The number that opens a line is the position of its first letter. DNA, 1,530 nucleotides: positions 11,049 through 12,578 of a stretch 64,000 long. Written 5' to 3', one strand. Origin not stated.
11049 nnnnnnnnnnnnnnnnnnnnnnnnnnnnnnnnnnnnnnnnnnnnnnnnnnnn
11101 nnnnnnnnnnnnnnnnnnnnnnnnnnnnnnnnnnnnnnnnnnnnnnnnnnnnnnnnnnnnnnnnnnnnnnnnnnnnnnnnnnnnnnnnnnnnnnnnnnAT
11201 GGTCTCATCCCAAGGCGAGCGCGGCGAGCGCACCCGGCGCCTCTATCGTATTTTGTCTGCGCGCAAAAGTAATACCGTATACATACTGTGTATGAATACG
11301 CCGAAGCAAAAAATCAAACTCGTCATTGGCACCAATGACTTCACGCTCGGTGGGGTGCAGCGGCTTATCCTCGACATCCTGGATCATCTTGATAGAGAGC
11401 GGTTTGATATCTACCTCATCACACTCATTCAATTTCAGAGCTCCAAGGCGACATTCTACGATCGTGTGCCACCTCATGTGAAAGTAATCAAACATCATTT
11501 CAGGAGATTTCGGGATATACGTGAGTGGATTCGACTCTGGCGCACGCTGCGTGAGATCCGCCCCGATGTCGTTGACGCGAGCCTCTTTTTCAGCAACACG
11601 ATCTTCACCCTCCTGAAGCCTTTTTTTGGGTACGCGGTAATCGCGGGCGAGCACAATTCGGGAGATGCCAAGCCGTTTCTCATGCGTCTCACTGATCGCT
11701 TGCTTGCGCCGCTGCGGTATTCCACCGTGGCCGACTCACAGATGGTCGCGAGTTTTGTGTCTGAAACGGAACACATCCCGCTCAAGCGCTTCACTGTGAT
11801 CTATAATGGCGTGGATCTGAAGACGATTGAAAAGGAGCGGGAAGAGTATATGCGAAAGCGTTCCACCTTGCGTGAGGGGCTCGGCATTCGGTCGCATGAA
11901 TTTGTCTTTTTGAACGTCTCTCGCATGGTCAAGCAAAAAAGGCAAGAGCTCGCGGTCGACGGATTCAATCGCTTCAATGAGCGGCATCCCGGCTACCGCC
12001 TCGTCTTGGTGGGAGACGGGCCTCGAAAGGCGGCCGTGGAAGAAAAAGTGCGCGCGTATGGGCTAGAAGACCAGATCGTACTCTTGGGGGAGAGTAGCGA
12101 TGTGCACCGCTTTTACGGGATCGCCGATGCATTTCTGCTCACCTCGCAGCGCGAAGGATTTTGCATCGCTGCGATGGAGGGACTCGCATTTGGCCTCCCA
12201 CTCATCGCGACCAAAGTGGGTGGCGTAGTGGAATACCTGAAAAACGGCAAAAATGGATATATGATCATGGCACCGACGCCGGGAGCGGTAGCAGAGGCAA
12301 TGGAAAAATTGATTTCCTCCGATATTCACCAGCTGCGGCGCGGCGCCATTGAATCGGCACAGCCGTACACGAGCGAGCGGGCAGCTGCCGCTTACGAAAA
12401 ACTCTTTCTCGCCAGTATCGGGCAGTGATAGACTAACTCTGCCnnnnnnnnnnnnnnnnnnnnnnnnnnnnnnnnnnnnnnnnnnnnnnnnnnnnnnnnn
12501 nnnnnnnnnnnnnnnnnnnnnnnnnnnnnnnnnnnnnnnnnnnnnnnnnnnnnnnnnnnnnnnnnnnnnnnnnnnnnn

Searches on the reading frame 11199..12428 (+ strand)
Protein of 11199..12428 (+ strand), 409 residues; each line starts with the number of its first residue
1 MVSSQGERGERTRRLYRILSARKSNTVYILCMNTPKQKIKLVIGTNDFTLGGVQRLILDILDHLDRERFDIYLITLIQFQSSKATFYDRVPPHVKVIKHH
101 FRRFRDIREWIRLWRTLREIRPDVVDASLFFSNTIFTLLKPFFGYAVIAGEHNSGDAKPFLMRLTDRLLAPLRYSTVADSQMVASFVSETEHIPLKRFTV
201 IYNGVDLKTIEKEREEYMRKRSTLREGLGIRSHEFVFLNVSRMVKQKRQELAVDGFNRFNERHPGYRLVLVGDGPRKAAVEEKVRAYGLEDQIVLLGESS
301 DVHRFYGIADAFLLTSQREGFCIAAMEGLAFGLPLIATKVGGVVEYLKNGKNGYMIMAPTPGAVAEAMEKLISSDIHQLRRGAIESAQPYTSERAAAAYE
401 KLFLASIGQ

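Call 73: search_protein_families(library=pfam, proteins=[window:11199-12428:+], max_evalue=0.00001)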
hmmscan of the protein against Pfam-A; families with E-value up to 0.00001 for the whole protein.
window:11199-12428:+ (409 aa): 4 families
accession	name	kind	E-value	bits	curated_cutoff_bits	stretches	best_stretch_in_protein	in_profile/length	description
PF00534.26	Glycos_transf_1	-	3.1e-38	131.4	26.4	1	222-385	3-167/172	Glycosyl transferases group 1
PF13692.12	Glyco_trans_1_4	-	6.3e-29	101.5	27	1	235-373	2-141/142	Glycosyl transferases group 1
PF13439.12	Glyco_transf_4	-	8.4e-16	58.9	28.5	1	51-208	2-169/170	Glycosyltransferase Family 4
PF20706.3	GT4-conflict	-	1.6e-07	31.1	26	1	233-362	196-338/385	Family 4 Glycosyltransferase in conflict systems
